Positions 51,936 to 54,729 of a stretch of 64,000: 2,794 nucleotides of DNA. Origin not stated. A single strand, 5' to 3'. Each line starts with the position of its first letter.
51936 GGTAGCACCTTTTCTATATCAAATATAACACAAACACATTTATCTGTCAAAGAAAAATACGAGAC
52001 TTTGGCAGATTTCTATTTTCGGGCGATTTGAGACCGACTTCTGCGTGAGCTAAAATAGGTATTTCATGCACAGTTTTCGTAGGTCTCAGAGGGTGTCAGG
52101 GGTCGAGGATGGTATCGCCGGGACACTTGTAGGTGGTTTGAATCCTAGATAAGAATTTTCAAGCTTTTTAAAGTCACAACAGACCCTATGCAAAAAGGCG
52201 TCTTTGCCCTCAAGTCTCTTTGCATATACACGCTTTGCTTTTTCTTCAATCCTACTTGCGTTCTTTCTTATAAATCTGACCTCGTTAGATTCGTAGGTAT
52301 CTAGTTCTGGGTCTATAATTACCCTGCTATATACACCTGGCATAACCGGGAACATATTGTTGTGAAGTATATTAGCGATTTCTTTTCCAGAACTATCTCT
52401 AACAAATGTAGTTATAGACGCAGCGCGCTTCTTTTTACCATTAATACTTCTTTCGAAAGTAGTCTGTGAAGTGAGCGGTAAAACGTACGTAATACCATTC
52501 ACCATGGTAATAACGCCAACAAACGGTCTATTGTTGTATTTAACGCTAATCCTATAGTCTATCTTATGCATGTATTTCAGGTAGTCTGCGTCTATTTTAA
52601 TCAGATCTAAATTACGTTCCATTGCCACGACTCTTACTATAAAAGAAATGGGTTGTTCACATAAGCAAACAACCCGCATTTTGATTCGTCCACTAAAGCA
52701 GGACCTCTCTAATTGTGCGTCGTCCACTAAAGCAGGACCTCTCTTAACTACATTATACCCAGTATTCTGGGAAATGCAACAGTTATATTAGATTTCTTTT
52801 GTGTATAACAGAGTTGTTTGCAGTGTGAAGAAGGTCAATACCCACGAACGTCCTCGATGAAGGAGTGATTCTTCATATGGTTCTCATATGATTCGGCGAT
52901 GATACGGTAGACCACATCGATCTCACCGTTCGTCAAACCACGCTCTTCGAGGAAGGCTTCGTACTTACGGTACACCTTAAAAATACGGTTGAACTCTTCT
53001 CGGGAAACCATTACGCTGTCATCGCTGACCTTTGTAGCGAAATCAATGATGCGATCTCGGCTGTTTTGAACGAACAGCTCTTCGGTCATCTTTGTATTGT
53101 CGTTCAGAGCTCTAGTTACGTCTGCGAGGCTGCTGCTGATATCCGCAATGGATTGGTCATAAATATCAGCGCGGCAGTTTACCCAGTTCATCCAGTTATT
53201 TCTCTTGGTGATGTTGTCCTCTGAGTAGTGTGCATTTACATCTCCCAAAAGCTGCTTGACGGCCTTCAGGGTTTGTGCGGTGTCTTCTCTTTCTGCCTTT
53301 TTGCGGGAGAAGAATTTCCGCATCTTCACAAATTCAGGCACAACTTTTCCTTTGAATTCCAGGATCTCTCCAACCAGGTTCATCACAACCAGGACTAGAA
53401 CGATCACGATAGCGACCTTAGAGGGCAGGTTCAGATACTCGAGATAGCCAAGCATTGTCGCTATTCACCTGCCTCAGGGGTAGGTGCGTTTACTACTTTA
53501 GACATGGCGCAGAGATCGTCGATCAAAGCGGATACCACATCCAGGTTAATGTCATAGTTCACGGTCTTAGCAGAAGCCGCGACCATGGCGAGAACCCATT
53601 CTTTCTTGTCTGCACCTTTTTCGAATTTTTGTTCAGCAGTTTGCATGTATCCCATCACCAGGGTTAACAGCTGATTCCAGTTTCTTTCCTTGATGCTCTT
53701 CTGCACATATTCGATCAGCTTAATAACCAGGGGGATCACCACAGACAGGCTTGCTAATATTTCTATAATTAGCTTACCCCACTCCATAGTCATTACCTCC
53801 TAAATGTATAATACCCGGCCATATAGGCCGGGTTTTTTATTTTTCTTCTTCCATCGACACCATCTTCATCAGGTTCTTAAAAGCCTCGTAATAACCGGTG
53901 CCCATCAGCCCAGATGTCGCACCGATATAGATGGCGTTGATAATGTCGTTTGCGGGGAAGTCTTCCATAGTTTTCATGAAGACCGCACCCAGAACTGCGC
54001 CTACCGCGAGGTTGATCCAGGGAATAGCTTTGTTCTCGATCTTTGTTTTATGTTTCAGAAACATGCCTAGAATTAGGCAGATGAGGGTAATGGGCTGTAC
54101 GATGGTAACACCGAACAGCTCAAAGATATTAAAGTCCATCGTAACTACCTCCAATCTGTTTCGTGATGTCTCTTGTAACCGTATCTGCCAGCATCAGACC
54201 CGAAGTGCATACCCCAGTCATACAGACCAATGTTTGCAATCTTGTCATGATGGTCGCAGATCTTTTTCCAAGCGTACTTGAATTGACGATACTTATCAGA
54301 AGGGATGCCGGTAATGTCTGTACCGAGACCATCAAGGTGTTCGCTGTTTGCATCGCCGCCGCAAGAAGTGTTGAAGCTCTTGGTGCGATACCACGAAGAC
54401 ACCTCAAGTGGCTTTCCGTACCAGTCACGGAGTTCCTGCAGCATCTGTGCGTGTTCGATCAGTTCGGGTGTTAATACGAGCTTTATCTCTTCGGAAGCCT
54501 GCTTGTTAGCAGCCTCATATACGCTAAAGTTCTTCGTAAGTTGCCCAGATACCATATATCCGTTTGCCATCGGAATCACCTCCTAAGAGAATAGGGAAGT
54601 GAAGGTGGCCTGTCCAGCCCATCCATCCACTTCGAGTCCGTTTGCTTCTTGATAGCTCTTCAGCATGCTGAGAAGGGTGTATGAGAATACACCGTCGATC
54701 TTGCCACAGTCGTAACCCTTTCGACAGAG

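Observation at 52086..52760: Prophage-encoded ToxIN/AbiQ-like type III toxin-antitoxin with a minimal 2-repeat RNA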

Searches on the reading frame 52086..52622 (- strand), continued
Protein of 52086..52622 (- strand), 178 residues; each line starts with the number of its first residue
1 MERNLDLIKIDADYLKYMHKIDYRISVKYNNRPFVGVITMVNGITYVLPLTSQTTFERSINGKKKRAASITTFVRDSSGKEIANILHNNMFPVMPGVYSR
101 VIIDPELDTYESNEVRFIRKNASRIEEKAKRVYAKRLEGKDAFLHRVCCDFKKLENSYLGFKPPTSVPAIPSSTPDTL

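Call 40: search_solved_structures(query=A1, max_evalue=0.001, show_alignments=4)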
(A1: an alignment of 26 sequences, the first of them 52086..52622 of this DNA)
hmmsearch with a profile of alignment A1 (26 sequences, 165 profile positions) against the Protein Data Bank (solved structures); distinct sequences matched with E-value up to 0.001: 4.
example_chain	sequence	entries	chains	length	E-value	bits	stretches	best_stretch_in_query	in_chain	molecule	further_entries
4ato_A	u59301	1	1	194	9.7e-24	87.1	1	7-163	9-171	TOXN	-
4glk_A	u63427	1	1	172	6.4e-23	84.5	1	5-164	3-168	AbiQ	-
7d8o_A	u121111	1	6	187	3e-14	56.3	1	7-163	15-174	Type III toxin-antitoxin system ToxN/AbiQ family toxin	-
2xd0_A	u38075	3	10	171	8.4e-12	48.3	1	6-163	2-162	TOXN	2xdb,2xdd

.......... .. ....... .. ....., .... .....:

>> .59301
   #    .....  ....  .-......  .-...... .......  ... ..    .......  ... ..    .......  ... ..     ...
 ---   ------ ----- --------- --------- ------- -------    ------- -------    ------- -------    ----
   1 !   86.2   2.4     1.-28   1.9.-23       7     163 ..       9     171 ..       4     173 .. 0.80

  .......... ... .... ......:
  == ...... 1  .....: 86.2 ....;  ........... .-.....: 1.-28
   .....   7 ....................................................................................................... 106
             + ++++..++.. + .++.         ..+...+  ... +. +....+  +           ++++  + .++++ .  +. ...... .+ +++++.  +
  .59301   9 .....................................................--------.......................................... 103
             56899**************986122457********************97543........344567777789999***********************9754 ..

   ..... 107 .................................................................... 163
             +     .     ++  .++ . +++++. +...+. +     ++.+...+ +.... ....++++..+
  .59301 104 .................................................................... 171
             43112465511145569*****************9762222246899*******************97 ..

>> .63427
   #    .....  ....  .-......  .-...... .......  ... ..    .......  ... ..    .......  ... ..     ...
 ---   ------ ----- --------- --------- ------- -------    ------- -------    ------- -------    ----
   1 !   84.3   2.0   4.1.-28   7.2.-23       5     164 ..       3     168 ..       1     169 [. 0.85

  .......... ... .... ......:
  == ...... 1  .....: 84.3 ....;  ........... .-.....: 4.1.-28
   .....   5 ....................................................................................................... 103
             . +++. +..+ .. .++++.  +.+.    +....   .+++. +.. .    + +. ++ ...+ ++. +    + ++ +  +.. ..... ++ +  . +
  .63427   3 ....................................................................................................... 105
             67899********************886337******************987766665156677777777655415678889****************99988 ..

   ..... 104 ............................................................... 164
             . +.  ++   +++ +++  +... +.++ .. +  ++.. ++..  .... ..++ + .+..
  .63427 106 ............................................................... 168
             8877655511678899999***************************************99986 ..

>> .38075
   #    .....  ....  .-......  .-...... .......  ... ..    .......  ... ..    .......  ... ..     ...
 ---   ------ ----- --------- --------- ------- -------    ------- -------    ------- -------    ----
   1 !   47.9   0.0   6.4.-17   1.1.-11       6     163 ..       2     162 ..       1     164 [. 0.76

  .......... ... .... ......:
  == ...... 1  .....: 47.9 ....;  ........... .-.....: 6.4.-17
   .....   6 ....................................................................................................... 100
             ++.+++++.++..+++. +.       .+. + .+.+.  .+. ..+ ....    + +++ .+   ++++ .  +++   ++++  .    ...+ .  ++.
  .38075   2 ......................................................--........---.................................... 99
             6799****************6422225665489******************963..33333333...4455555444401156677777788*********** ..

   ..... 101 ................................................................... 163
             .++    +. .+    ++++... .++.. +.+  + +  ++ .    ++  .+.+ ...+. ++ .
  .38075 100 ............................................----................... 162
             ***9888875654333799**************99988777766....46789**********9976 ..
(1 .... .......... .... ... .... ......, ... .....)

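Call 43: find_encoding_contigs(protein=P0017, flank=6000, max_places=3)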
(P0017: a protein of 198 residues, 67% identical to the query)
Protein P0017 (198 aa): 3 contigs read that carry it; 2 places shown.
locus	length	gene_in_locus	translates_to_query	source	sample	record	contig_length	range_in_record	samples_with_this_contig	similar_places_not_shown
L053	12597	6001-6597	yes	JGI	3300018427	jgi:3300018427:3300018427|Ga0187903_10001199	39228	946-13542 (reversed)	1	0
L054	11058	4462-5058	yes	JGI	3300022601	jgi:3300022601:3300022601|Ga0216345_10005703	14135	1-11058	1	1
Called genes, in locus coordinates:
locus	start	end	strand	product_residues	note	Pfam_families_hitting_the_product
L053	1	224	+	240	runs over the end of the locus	-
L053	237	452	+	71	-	-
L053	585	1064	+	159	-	-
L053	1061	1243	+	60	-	-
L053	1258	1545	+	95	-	-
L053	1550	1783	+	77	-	-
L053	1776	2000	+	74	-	-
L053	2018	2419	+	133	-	-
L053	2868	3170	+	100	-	-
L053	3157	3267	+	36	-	-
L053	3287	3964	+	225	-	PF00589:Phage_integrase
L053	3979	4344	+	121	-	PF19552:DUF6075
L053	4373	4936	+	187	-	-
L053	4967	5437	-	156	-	PF04545:Sigma70_r4 (weak)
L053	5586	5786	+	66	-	PF08769:Spo0A_C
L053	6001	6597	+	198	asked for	PF13958:ToxN_toxin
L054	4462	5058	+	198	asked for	PF13958:ToxN_toxin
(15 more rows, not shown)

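Call 44: find_encoding_contigs(protein=P0003, flank=6000, max_places=2)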
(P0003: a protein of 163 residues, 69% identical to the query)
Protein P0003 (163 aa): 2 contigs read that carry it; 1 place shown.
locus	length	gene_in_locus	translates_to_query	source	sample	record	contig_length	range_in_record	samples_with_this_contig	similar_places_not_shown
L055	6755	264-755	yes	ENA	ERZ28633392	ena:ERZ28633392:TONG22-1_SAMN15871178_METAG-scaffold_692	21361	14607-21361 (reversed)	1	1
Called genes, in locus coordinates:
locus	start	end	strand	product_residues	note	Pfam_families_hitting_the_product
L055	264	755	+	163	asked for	PF13958:ToxN_toxin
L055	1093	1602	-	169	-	-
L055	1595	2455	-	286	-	-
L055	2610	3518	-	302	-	PF12728:HTH_17 (faint), PF02661:Fic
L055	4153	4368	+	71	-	PF01381:HTH_3 (weak), PF13443:HTH_26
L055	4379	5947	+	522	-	PF12161:HsdM_N, PF02384:N6_Mtase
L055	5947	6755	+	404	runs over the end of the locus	PF01420:Methylase_S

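Call 45: find_encoding_contigs(protein=P0080, flank=6000, max_places=2)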
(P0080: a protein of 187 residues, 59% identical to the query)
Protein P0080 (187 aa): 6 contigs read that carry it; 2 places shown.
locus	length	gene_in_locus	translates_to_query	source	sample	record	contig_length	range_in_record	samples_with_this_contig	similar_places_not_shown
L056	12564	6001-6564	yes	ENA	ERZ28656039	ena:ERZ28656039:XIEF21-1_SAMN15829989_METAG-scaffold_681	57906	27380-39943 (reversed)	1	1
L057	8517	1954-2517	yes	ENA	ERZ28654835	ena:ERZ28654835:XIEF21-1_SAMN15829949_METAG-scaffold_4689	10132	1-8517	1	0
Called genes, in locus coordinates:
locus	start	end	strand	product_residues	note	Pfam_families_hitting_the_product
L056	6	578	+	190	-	PF19789:DUF6273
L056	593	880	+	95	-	-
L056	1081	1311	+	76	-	-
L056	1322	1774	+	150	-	-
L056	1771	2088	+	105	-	-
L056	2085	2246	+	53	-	-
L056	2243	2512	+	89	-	-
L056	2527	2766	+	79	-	-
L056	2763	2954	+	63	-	-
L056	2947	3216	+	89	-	-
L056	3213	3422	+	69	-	-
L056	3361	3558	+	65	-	-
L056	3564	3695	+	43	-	-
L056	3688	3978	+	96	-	-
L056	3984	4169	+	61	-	-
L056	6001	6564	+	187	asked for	PF13958:ToxN_toxin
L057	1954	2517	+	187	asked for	PF13958:ToxN_toxin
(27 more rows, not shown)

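Call 53: search_dna_similar(query=window:52086-52622:-, collection=phages, mode=protein, max_evalue=0.00001, max_rows=25)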
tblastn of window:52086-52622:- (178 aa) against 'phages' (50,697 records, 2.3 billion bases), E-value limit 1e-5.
Records with a match: 1; places in all: 1; records where one place covers at least 80% of the query: 1.
Best place of each record, by identity: <60% 1.
By first word of the organism name: Clostridioides 1.
By host as written in the record: - 1.
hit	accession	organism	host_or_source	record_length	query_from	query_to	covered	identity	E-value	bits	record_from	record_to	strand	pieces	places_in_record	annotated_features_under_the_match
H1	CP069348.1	Clostridioides phage pCD1602_4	water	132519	4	155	85%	28.9%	9e-9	59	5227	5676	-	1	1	record has no annotation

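Call 54: search_dna_similar(query=window:52086-52622:-, collection=plasmids, mode=protein, max_evalue=0.00001, max_rows=25)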
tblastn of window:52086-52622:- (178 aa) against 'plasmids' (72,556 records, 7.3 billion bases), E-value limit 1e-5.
Records with a match: 147; places in all: 149; records where one place covers at least 80% of the query: 137.
Best place of each record, by identity: <60% 147.
By first word of the organism name: Bacillus 41; Staphylococcus 39; Escherichia 15; Enterobacter 10; Enterococcus 7; Salmonella 6; Lactococcus 5; Haemophilus 3; Klebsiella 3; Listeria 3; and 13 more.
By predicted mobility (MOB-suite, as given by PLSDB): mobilizable 57; conjugative 53; non-mobilizable 37.
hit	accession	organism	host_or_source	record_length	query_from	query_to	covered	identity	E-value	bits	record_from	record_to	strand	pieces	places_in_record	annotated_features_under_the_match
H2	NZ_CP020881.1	Sutcliffiella horikoshii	culture,Sediment top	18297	7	161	87%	32.5%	2e-11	69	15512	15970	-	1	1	type III toxin-antitoxin system ToxN/AbiQ family toxin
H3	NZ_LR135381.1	Enterococcus faecium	-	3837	4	162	89%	30.7%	1e-12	72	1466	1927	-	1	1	type III toxin-antitoxin system ToxN/AbiQ family toxin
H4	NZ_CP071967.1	Enterococcus faecium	Homo sapiens,blood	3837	4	162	89%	30.7%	1e-12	72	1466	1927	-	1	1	type III toxin-antitoxin system ToxN/AbiQ family toxin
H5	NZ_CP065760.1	Enterococcus faecium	Homo sapiens,Rectal swab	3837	4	162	89%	30.7%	1e-12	72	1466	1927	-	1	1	type III toxin-antitoxin system ToxN/AbiQ family toxin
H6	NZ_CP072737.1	Enterococcus faecium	Homo sapiens,blood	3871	4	162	89%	30.7%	1e-12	72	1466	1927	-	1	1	type III toxin-antitoxin system ToxN/AbiQ family toxin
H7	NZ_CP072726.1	Enterococcus faecium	Homo sapiens,blood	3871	4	162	89%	30.7%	1e-12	72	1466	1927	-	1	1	type III toxin-antitoxin system ToxN/AbiQ family toxin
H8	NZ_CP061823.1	Enterococcus faecium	Homo sapiens,blood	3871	4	162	89%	30.7%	1e-12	72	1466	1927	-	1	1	type III toxin-antitoxin system ToxN/AbiQ family toxin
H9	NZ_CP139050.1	Acinetobacter haemolyticus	mixed culture,Crude oil contaminated ...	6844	1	157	88%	30.5%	2e-8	60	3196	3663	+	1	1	type III toxin-antitoxin system ToxN/AbiQ family toxin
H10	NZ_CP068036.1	Escherichia coli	swine,intestinal tract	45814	14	170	88%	30.3%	9e-10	64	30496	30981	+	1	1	type III toxin-antitoxin system ToxN/AbiQ family toxin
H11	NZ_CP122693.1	Escherichia coli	Sus scrofa,feces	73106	14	170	88%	30.3%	9e-10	64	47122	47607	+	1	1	type III toxin-antitoxin system ToxN/AbiQ family toxin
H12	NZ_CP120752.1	Clostridium perfringens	Hospital wastewater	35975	5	178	98%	27.0%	5e-8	59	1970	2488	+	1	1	type III toxin-antitoxin system ToxN/AbiQ family toxin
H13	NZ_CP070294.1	Escherichia albertii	Sichuan,Poultry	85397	14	170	88%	29.7%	5e-9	62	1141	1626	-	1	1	type III toxin-antitoxin system ToxN/AbiQ family toxin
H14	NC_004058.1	Haemophilus influenzae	-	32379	1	168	94%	27.7%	8e-10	64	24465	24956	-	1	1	type III toxin-antitoxin system ToxN/AbiQ family toxin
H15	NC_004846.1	Haemophilus influenzae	-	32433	1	168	94%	27.7%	8e-10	64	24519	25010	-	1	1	type III toxin-antitoxin system ToxN/AbiQ family toxin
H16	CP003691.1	Bacillus thuringiensis MC28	-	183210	4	162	89%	28.9%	2e-11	69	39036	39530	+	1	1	AbiQ-like protein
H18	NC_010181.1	Bacillus mycoides KBAB4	-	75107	10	162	86%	29.9%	3e-12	71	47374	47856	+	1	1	type III toxin-antitoxin system ToxN/AbiQ family toxin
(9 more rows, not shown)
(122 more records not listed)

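Call 55: get_annotated_region(hit=H18, flank=400)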
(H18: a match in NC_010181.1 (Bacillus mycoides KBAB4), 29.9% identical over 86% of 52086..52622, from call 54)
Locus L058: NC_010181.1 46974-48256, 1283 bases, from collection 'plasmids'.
description: Bacillus mycoides KBAB4 plasmid pBWB402, complete sequence
organism: Bacillus mycoides KBAB4 (NCBI taxid 315730)
taxonomy: Bacteria; Bacillota; Bacilli; Bacillales; Bacillaceae; Bacillus; Bacillus mycoides; Bacillus mycoides KBAB4
host: -; source: -; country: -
typing (MOB-suite, as given by PLSDB): mobilizable; replicon rep_cluster_163,rep_cluster_459; relaxase MOBP
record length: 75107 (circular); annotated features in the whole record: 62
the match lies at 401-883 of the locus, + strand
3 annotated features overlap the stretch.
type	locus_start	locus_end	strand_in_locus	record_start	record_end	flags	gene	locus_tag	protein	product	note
CDS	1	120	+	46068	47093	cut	-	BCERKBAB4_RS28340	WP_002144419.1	DUF3991 and TOPRIM domain-containing protein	GO:0006260 - DNA replication [Evidence IEA]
CDS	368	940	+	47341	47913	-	-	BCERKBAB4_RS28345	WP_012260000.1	type III toxin-antitoxin system ToxN/AbiQ family toxin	-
CDS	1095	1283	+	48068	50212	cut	-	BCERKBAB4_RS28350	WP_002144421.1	type IA DNA topoisomerase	GO:0006265 - DNA topological change [Evidence IEA]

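Call 56: get_annotated_region(hit=H1, flank=400)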
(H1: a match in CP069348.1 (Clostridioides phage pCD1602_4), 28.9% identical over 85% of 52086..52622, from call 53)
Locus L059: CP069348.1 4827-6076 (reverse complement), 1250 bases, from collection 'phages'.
description: Clostridioides phage pCD1602_4, complete sequence.
organism: Clostridioides phage pCD1602_4 (NCBI taxid 2801346)
taxonomy: Viruses; Duplodnaviria; Heunggongvirae; Uroviricota; Caudoviricetes
host: -; source: water; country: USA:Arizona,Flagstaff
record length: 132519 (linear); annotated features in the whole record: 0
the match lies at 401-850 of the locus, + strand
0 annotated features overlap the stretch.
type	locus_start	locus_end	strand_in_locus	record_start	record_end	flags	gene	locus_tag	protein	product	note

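Call 60: search_solved_structures(query=L058:368-940:+, max_evalue=0.00001, show_alignments=1)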
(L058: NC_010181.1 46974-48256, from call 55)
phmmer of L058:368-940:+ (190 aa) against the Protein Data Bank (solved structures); distinct sequences matched with E-value up to 0.00001: 4.
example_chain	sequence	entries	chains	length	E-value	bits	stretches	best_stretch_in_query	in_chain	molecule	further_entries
4ato_A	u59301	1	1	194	4e-109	365.9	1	1-190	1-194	TOXN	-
2xd0_A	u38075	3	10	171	5.8e-24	88.3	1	8-174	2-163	TOXN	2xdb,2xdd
7d8o_A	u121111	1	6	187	1.5e-22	83.7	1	7-177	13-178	Type III toxin-antitoxin system ToxN/AbiQ family toxin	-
4glk_A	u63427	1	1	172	1.9e-20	76.9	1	8-175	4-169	AbiQ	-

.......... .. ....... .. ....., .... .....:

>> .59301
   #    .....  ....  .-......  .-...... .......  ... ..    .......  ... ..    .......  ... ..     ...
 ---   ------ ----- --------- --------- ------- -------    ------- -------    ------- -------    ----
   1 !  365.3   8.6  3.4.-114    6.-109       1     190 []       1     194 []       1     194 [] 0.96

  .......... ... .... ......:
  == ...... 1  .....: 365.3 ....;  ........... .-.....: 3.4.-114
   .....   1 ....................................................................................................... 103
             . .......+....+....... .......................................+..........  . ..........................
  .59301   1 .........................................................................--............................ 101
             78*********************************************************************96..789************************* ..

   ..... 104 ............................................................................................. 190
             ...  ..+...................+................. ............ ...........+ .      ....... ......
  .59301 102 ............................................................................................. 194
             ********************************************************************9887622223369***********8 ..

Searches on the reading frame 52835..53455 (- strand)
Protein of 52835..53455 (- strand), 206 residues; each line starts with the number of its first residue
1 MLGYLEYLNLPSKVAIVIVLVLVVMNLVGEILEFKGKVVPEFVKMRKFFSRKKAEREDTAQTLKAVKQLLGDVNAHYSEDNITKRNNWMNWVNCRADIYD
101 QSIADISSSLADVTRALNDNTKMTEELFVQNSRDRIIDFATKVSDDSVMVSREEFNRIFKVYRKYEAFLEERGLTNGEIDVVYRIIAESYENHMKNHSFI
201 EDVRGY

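Call 34: search_protein_families(library=phrogs, proteins=[window:52835-53455:-], max_evalue=0.001)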
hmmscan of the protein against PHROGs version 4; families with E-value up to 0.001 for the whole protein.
window:52835-53455:- (206 aa): 0 families

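Call 65: search_protein_families(library=pfam, proteins=[window:52835-53455:-], max_evalue=0.01)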
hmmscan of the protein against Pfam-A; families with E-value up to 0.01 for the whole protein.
window:52835-53455:- (206 aa): 1 family
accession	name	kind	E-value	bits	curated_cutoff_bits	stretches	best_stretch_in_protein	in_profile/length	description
PF11770.13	GAPT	-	0.0098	16.1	21.1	0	13-71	11-69/156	GRB2-binding adapter (GAPT)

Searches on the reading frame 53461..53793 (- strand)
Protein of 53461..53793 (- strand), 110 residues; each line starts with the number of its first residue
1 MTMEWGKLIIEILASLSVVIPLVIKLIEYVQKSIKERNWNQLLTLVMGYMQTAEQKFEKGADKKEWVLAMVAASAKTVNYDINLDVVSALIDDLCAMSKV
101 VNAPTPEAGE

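Call 34: search_protein_families(library=phrogs, proteins=[window:53461-53793:-], max_evalue=0.001)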
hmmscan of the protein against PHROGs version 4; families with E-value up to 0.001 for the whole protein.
window:53461-53793:- (110 aa): 1 family
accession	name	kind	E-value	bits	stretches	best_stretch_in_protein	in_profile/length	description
phrog_6918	-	lysis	0.00011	23.2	1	8-97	7-97/114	holin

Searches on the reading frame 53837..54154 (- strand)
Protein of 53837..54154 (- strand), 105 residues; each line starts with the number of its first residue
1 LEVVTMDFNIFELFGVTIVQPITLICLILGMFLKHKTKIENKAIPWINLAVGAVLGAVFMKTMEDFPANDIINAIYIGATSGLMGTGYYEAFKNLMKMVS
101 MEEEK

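Call 34: search_protein_families(library=phrogs, proteins=[window:53837-54154:-], max_evalue=0.001)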
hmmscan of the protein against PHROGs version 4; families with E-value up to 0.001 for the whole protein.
window:53837-54154:- (105 aa): 2 families
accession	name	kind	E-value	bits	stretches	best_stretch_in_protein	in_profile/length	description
phrog_1129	-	lysis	6.5e-18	65.5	1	16-97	8-82/86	holin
phrog_1299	-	lysis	3.7e-11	43.7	1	32-103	23-91/100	holin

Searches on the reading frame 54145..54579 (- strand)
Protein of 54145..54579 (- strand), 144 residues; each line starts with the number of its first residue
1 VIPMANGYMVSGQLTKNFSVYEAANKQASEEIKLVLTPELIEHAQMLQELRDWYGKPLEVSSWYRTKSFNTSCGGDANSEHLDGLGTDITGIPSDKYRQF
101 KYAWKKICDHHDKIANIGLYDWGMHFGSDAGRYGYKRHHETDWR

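Call 34: search_protein_families(library=phrogs, proteins=[window:54145-54579:-], max_evalue=0.001)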
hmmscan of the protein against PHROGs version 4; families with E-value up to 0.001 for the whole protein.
window:54145-54579:- (144 aa): 2 families
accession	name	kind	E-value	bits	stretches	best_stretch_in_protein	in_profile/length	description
phrog_894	-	lysis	1.3e-15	58.3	1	12-129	44-162/389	endolysin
phrog_17373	-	other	0.00011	23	1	42-90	40-88/224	peptidase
